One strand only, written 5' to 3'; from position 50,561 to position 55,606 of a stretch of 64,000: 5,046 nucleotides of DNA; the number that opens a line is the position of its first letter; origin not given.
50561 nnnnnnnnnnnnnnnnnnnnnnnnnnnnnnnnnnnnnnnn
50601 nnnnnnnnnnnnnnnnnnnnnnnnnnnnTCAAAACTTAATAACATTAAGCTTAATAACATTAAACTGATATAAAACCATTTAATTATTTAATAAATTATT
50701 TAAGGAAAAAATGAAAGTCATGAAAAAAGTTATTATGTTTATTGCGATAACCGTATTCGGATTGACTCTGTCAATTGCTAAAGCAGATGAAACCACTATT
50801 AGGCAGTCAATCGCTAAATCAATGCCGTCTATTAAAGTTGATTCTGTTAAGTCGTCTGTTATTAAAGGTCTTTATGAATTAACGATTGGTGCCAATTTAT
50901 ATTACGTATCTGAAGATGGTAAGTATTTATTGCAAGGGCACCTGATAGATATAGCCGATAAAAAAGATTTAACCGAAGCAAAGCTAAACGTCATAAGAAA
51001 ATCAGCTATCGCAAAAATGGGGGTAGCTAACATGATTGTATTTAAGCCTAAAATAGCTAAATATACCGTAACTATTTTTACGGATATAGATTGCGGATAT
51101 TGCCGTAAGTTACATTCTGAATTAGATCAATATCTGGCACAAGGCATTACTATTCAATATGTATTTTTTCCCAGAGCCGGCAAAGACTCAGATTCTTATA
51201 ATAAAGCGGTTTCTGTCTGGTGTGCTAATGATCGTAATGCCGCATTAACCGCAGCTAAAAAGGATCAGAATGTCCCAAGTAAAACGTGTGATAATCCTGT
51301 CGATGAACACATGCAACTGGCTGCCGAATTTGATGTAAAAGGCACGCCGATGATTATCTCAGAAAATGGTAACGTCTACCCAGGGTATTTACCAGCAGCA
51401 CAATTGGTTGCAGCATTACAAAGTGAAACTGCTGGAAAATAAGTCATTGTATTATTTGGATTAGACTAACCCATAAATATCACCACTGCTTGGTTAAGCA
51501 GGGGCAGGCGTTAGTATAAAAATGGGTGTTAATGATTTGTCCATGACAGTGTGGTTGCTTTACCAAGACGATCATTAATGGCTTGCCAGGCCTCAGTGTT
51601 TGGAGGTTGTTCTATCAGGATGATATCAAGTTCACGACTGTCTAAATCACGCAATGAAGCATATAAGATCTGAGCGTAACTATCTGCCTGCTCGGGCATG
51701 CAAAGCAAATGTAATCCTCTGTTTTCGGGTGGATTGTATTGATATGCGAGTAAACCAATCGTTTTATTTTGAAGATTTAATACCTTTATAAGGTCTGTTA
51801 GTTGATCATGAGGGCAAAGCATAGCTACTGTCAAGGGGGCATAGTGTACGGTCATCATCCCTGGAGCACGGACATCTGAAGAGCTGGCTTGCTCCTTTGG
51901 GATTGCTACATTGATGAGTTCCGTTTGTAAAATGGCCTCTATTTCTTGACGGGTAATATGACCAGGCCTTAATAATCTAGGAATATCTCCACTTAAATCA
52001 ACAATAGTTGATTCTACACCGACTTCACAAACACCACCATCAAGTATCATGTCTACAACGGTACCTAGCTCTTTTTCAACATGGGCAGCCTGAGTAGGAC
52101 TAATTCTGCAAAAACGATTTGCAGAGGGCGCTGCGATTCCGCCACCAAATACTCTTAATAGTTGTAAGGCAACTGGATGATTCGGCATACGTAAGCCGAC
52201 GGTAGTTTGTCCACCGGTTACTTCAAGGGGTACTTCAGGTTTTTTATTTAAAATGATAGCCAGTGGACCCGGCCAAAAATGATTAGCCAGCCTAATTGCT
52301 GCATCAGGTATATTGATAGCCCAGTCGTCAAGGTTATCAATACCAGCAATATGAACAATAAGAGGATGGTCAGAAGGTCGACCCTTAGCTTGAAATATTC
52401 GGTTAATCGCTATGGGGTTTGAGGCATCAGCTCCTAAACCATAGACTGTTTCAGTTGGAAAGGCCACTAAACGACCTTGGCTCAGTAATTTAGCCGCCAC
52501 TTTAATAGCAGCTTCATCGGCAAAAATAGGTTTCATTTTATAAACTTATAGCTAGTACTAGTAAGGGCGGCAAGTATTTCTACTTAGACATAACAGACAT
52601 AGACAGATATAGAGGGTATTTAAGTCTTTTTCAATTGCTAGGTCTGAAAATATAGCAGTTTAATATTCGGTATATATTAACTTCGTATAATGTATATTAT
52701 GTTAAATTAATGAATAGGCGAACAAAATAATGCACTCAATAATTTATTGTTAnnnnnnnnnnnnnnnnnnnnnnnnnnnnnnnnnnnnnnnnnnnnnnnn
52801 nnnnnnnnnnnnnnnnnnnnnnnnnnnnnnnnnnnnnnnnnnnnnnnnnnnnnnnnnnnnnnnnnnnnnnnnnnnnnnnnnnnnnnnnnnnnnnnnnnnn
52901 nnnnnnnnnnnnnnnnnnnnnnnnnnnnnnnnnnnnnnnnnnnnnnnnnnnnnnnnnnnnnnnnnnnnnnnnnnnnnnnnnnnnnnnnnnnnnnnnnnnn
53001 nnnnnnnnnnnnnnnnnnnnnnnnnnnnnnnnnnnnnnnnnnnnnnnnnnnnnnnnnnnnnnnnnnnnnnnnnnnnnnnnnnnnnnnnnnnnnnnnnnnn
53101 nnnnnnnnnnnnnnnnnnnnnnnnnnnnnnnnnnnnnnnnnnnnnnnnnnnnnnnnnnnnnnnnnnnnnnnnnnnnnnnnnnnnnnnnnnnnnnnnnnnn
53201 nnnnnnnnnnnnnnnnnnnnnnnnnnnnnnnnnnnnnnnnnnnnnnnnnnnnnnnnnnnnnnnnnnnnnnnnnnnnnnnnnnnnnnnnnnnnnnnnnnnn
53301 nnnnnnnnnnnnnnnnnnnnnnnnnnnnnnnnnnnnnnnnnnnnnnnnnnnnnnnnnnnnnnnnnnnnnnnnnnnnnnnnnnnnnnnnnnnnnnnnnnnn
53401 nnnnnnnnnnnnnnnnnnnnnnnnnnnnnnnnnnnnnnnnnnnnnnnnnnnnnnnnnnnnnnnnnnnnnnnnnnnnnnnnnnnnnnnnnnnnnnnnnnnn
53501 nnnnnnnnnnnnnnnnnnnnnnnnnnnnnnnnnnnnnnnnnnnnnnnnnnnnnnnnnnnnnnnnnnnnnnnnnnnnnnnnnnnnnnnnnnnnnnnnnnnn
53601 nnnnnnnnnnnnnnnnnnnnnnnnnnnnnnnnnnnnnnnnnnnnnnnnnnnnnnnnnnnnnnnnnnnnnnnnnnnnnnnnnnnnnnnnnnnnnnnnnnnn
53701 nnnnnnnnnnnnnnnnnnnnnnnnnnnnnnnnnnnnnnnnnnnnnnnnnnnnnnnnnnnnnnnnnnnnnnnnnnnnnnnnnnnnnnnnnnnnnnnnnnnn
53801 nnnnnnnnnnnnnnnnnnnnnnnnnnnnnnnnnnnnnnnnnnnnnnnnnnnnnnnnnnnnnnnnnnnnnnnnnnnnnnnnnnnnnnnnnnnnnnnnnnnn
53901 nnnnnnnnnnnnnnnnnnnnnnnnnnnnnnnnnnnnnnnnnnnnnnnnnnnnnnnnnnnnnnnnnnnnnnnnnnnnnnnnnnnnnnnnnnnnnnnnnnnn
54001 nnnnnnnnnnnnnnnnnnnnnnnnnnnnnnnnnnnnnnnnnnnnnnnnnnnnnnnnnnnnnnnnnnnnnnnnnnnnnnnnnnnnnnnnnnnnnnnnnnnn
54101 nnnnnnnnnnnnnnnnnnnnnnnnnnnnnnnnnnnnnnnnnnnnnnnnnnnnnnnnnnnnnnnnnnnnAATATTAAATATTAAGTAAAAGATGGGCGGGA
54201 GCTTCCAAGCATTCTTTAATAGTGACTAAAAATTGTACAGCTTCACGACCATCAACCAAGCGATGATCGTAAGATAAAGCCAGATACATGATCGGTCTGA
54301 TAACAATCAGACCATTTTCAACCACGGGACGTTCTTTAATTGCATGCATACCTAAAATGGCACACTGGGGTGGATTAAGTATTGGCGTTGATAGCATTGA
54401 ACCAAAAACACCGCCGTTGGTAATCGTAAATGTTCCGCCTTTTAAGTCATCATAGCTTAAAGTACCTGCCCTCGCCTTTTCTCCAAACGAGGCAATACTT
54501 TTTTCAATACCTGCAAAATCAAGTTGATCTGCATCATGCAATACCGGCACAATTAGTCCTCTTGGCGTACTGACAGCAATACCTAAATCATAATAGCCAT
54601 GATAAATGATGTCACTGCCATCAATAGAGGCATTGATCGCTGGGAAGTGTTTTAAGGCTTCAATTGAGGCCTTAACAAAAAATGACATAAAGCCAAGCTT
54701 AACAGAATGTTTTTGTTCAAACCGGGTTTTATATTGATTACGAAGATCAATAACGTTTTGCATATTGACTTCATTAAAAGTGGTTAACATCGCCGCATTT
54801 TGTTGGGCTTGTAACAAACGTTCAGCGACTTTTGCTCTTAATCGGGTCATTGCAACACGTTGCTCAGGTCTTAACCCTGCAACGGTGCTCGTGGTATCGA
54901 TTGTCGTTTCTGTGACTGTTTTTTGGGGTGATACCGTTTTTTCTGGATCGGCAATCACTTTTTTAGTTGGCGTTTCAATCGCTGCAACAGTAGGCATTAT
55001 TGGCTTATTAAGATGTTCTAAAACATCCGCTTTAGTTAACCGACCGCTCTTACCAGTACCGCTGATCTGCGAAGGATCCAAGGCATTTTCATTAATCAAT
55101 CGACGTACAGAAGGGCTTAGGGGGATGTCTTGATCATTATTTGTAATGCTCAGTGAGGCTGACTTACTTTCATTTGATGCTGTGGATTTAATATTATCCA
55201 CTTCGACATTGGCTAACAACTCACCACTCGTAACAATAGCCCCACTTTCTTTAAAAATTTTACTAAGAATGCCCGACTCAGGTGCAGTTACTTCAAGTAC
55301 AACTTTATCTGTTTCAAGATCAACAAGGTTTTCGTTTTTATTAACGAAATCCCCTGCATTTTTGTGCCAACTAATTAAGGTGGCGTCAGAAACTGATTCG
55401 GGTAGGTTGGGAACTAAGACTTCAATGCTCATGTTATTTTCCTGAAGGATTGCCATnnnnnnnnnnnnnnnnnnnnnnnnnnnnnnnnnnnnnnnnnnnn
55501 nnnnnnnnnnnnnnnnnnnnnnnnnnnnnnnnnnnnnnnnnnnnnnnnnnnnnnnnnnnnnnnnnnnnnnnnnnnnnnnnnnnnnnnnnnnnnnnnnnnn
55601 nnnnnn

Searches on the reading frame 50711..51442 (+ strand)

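Call 14: search_protein_families(library=ncbifam, proteins=[window:50711-51442:+], max_evalue=1e-10)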
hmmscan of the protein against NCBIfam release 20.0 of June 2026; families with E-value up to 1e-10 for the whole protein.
window:50711-51442:+ (243 aa): 2 families
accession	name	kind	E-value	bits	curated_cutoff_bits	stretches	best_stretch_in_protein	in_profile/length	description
NF008129.0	PRK10877.1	equivalog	8.6e-57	192.1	215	1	4-240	1-231/237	bifunctional protein-disulfide isomerase/oxidoreductase DsbC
NF008657.0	PRK11657.1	equivalog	9.4e-11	41.4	124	0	64-219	61-227/251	thiol:disulfide interchange protein DsbG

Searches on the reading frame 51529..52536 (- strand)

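Call 14: search_protein_families(library=ncbifam, proteins=[window:51529-52536:-], max_evalue=1e-10)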
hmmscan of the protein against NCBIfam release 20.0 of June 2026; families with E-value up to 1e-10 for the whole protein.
window:51529-52536:- (335 aa): 2 families
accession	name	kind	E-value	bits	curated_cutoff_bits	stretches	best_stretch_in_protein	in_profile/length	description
TIGR00057.1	TIGR00057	equivalog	1.4e-58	197.4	123.2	1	7-203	7-201/202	L-threonylcarbamoyladenylate synthase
NF007919.1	PRK10634.1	equivalog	3.4e-22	78.8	175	1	16-181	3-169/176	L-threonylcarbamoyladenylate synthase type 1 TsaC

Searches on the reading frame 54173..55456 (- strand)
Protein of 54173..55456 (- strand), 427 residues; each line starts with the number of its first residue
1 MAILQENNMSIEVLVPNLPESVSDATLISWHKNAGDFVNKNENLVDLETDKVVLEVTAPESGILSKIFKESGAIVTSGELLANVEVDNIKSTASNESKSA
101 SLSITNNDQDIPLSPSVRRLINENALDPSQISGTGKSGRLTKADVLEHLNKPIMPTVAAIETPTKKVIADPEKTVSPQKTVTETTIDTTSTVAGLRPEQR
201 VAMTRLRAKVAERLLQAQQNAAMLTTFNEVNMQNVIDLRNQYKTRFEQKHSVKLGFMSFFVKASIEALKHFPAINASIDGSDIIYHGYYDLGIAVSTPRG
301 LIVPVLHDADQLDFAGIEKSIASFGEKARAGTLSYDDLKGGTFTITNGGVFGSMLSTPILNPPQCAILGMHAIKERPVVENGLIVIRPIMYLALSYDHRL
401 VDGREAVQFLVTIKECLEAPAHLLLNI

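Call 3: search_protein_families(library=ncbifam, proteins=[window:54173-55456:-])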
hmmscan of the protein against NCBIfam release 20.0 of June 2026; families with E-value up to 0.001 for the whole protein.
window:54173-55456:- (427 aa): 15 families
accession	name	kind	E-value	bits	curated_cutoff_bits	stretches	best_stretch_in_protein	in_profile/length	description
NF004309.0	PRK05704.1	equivalog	7.6e-172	572.2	449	1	9-426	1-407/408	2-oxoglutarate dehydrogenase complex dihydrolipoyllysine-residue succinyltransferase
TIGR01347.1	sucB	equivalog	7.4e-165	549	378.65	1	11-426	1-403/404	dihydrolipoyllysine-residue succinyltransferase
TIGR02927.1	SucB_Actino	equivalog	2.7e-92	310.4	423.45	2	95-419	250-570/579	2-oxoglutarate dehydrogenase, E2 component, dihydrolipoamide succinyltransferase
NF008814.0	PRK11854.1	equivalog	1.7e-90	304.2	722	2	92-423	313-635/637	pyruvate dehydrogenase complex dihydrolipoyllysine-residue acetyltransferase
TIGR01349.1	PDHac_trf_mito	equivalog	4.4e-69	233.7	445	2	90-425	120-437/437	pyruvate dehydrogenase complex dihydrolipoamide acetyltransferase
TIGR01348.1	PDHac_trf_long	equivalog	6.3e-66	223.1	552.1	2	93-425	265-587/587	dihydrolipoyllysine-residue acetyltransferase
NF008815.0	PRK11857.1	equivalog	1.7e-54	185.3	378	1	112-422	5-304/308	dihydrolipoamide acetyltransferase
NF011416.0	PRK14843.1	equivalog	2.5e-49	168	429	1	106-424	44-346/347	dihydrolipoamide acetyltransferase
NF008907.0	PRK12270.1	equivalog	4.5e-25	87.6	878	1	163-418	89-362/1241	multifunctional oxoglutarate decarboxylase/oxoglutarate dehydrogenase thiamine pyrophosphate-binding subunit/dihydrolipoyllysine-residue suc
NF011457.0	PRK14875.1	equivalog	1.7e-14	53.6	307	1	11-145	4-122/372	acetoin dehydrogenase dihydrolipoyllysine-residue acetyltransferase subunit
NF008854.0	PRK11892.1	equivalog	2e-10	39.9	454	1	9-72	1-64/464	pyruvate dehydrogenase complex E1 component subunit beta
NF004547.1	PRK05889.1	equivalog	0.00019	21.6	75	1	31-85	17-71/71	biotin/lipoyl-binding carrier protein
NF006079.0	PRK08225.1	equivalog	0.00031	20.7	95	1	33-85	18-70/70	acetyl-CoA carboxylase biotin carboxyl carrier protein subunit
NF005117.0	PRK06549.1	equivalog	0.00065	20.3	159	1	32-82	77-127/130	acetyl-CoA carboxylase biotin carboxyl carrier protein subunit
TIGR02712.1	urea_carbox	equivalog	0.00068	17.4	1303.85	0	30-84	1146-1200/1201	urea carboxylase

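Call 4: search_protein_families(library=pfam, proteins=[window:54173-55456:-])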
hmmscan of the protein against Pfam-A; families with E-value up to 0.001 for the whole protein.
window:54173-55456:- (427 aa): 3 families
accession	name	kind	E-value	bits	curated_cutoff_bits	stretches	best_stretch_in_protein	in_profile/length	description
PF00198.28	2-oxoacid_dh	-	2.9e-85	285.8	23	1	197-425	3-232/232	2-oxoacid dehydrogenases acyltransferase (catalytic domain)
PF00364.28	Biotin_lipoyl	-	7.2e-15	55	22.1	1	12-83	2-72/73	Biotin-requiring enzyme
PF02817.22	E3_binding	-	2.8e-12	47.1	23.7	1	112-146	2-36/36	e3 binding domain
